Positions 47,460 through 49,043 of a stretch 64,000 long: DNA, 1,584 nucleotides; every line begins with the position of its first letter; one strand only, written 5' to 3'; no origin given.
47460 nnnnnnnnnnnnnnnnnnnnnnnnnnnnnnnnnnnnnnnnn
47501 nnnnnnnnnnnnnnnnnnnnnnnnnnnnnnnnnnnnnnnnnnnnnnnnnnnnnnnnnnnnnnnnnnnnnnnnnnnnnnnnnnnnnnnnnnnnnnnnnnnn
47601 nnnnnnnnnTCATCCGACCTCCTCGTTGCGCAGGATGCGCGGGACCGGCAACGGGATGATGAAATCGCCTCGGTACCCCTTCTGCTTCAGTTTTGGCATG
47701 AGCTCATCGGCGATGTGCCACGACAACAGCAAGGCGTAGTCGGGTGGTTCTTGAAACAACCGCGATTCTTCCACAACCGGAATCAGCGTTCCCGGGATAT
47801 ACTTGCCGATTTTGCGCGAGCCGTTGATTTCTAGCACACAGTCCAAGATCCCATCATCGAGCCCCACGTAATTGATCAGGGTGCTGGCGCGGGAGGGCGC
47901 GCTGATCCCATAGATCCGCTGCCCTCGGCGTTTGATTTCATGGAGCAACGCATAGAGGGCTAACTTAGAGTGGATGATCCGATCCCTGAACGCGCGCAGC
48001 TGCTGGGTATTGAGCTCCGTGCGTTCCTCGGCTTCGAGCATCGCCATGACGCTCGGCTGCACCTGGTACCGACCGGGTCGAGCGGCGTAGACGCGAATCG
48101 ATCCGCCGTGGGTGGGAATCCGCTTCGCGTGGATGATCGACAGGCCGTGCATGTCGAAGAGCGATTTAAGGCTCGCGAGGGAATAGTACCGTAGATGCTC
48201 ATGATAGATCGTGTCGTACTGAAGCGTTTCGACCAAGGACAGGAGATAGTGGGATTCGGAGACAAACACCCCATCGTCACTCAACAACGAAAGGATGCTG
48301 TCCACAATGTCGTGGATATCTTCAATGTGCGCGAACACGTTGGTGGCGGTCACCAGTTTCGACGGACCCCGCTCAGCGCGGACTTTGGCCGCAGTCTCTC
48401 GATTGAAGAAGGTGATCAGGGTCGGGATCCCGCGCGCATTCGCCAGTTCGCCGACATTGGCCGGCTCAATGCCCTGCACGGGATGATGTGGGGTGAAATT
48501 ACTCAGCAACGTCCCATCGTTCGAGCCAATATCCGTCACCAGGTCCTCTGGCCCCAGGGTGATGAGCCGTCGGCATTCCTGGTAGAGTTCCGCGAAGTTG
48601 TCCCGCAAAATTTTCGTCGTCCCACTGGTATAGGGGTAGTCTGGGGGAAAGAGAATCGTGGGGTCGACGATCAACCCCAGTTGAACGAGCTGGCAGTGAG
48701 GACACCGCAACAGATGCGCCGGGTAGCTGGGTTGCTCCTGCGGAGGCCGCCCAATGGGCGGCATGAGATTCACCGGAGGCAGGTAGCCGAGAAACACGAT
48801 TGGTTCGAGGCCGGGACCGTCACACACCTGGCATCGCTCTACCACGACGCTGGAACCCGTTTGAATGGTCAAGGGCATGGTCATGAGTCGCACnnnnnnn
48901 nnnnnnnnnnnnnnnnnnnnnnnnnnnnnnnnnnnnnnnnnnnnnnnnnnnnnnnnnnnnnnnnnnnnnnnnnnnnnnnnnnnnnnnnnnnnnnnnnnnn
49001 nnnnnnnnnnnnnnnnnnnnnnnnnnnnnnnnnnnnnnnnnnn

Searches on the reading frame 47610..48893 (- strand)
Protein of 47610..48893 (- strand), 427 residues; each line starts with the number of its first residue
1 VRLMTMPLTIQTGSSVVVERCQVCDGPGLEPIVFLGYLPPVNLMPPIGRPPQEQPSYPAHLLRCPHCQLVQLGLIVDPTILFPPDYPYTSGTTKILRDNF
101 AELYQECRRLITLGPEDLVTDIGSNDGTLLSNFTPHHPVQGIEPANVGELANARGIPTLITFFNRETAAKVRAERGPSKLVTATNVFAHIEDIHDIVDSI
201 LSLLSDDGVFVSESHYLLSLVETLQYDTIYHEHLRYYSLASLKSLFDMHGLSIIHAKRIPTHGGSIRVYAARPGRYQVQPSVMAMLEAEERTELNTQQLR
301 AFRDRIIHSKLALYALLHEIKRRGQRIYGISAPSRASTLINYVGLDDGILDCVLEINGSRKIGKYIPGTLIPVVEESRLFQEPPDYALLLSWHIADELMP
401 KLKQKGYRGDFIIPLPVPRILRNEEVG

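Call 8: search_protein_families(library=pfam, proteins=[window:47610-48893:-], max_evalue=0.001)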
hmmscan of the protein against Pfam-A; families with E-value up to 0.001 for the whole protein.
window:47610-48893:- (427 aa): 3 families
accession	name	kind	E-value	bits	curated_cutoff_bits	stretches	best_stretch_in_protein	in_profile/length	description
PF08484.17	Methyltransf_14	-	9.4e-41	139.7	23.5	1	260-416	1-160/160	C-methyltransferase C-terminal domain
PF13489.12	Methyltransf_23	-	6.1e-15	55.8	27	1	118-255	25-163/164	Methyltransferase domain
PF08421.16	Methyltransf_13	-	1.2e-11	45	31.3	1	21-82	1-62/62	Putative zinc binding domain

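Call 44: search_solved_structures(query=window:47610-48893:-, max_evalue=1e-10)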
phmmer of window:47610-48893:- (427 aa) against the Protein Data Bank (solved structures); distinct sequences matched with E-value up to 1e-10: 10.
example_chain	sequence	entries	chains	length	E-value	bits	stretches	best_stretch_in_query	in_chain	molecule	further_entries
4rv9_A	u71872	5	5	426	1.3e-63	219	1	13-421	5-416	D-mycarose 3-C-methyltransferase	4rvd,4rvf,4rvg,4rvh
3ndi_A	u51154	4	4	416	3.6e-59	204.4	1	20-408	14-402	Methyltransferase | TcaB9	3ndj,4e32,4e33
4e2y_A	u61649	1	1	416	9.4e-59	203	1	20-408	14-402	TcaB9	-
4e31_A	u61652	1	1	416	1.3e-58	202.6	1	20-408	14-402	TcaB9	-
4e2x_A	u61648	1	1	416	1.3e-58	202.6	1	20-408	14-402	TcaB9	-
4e2z_A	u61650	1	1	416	3.4e-58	201.2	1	20-408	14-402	TcaB9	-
4e2w_A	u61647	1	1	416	3.4e-58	201.2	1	20-408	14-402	TcaB9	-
4e30_A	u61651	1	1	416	8.8e-58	199.8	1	20-408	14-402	TcaB9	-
5t64_A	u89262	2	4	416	9.5e-54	186.5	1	18-420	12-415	Sugar 3-C-methyl transferase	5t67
5t6b_A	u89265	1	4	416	5.5e-53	184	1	18-408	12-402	Sugar 3-C-methyl transferase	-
